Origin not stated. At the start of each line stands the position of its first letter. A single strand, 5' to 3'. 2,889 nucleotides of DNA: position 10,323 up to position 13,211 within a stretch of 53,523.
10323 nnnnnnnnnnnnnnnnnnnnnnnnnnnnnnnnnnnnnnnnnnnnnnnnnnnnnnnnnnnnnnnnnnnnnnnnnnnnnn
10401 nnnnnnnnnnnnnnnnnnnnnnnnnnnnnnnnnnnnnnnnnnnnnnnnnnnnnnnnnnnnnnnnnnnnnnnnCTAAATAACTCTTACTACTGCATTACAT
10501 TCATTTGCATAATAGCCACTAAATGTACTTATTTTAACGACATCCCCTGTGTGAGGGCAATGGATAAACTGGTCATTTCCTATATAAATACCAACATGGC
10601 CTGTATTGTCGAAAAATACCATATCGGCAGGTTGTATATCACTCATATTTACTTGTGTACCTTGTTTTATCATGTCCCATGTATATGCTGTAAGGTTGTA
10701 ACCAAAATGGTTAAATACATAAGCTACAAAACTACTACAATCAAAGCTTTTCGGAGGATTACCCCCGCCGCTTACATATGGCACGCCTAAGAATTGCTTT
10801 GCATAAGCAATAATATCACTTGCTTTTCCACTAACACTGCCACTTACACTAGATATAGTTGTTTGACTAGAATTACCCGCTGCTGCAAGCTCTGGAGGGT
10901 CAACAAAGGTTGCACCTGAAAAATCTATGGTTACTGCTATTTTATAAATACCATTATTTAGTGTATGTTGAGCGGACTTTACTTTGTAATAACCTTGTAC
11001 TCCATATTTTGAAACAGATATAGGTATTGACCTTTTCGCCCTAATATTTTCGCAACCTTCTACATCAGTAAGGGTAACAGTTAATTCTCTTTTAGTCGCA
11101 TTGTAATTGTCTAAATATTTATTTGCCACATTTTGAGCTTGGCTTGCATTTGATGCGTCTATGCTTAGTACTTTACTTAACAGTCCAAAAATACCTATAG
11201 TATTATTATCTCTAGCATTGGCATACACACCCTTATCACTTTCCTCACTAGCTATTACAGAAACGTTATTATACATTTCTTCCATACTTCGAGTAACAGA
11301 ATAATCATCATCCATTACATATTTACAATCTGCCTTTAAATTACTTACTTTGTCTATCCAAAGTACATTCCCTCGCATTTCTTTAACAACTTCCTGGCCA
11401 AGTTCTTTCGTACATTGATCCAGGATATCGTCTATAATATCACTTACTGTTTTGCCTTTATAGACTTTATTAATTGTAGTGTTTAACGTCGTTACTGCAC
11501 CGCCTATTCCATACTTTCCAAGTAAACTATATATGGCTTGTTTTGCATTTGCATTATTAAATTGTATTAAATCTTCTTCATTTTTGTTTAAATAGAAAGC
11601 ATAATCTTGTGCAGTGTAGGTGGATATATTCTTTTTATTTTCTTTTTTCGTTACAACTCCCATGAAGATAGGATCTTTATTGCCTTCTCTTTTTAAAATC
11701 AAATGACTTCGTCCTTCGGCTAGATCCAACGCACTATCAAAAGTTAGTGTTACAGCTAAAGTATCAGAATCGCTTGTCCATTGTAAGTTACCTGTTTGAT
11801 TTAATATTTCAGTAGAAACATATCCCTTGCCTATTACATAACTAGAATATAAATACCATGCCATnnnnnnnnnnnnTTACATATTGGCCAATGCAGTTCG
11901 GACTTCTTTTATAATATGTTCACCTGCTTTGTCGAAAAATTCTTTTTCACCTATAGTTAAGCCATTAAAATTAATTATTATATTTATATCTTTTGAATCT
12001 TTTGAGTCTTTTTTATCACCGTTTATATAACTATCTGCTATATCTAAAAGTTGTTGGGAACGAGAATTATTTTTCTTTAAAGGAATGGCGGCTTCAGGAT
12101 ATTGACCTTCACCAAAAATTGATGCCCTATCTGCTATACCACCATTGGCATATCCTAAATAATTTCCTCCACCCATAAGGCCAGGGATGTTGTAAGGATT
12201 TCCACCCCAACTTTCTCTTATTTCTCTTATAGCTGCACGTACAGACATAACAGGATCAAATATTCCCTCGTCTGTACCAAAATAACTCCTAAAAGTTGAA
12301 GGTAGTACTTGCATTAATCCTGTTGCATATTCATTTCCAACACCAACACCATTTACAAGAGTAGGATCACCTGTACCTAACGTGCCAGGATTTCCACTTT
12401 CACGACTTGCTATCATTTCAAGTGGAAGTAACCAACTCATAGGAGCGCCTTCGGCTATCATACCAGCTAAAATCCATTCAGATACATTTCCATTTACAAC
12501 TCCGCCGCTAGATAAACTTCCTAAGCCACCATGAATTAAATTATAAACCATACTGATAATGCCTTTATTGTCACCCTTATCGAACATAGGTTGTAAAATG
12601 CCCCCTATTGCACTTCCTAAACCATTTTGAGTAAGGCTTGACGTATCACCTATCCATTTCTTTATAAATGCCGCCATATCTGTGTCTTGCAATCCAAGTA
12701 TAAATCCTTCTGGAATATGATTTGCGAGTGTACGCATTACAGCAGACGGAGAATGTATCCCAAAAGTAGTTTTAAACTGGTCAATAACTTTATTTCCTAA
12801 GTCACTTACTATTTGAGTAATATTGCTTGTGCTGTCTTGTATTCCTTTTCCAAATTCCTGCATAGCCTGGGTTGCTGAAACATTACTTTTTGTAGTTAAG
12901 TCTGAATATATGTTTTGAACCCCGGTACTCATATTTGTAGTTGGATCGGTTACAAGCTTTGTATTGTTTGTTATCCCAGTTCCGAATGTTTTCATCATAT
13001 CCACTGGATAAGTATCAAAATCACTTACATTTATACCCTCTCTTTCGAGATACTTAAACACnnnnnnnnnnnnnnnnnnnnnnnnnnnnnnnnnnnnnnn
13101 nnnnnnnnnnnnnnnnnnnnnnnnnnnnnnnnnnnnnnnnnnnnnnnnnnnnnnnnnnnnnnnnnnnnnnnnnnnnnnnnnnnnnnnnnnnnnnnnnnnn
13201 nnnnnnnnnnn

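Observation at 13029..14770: Group I (IA-type) intron with a homing-endonuclease ORF at the tape-measure / transglycosylase junction; splice outcome unclear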

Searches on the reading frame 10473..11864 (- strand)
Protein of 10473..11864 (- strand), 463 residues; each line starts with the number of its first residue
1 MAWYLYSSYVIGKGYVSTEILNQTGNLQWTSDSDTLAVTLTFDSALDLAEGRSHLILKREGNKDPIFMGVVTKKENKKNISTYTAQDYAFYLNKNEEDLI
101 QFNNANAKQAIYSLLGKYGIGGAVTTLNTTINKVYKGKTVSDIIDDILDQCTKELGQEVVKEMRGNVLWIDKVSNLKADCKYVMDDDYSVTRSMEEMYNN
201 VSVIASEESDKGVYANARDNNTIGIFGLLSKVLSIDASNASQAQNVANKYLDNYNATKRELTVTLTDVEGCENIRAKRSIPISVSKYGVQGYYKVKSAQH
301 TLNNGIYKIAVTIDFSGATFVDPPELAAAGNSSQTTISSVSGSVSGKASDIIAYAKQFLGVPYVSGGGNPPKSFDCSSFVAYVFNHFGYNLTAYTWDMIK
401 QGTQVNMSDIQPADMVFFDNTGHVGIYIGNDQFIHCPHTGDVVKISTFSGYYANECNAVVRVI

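Call 5: search_protein_families(library=pfam, proteins=[window:10473-11864:-], max_evalue=0.01)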
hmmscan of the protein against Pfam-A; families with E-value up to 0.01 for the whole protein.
window:10473-11864:- (463 aa): 5 families
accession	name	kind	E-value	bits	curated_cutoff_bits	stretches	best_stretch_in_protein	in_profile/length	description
PF24032.1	YQBQ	-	6.7e-42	144.3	27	1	32-313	10-293/294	YQBQ-like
PF00877.26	NLPC_P60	-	1.2e-21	77.1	23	1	360-455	1-98/105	NlpC/P60 family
PF05257.22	CHAP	-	0.00015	22.7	26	1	373-427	9-66/81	CHAP domain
PF05382.19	Amidase_5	-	0.00085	19.7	21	1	368-452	23-122/142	Bacteriophage peptidoglycan hydrolase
PF05708.18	Peptidase_C92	-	0.0054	17.2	27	0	333-394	65-128/166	Permuted papain-like amidase enzyme, YaeF/YiiX, C92 family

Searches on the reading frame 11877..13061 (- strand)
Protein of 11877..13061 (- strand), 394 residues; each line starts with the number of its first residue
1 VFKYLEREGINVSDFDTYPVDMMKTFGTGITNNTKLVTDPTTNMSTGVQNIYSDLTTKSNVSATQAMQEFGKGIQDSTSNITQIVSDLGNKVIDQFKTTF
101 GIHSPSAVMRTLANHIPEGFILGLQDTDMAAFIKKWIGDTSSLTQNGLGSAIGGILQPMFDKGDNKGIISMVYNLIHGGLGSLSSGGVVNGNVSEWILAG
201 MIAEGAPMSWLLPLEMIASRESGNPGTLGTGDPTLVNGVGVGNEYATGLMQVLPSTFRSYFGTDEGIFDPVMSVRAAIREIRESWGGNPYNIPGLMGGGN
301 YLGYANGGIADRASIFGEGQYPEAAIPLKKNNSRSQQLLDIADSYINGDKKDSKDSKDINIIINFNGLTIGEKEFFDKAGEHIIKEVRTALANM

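Call 5: search_protein_families(library=pfam, proteins=[window:11877-13061:-], max_evalue=0.01)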
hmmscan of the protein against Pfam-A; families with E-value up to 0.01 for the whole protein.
window:11877-13061:- (394 aa): 1 family
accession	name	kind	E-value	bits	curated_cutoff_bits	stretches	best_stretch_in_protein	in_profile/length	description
PF01464.25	SLT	-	1.4e-05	25.1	21.3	1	231-282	27-77/117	Transglycosylase SLT domain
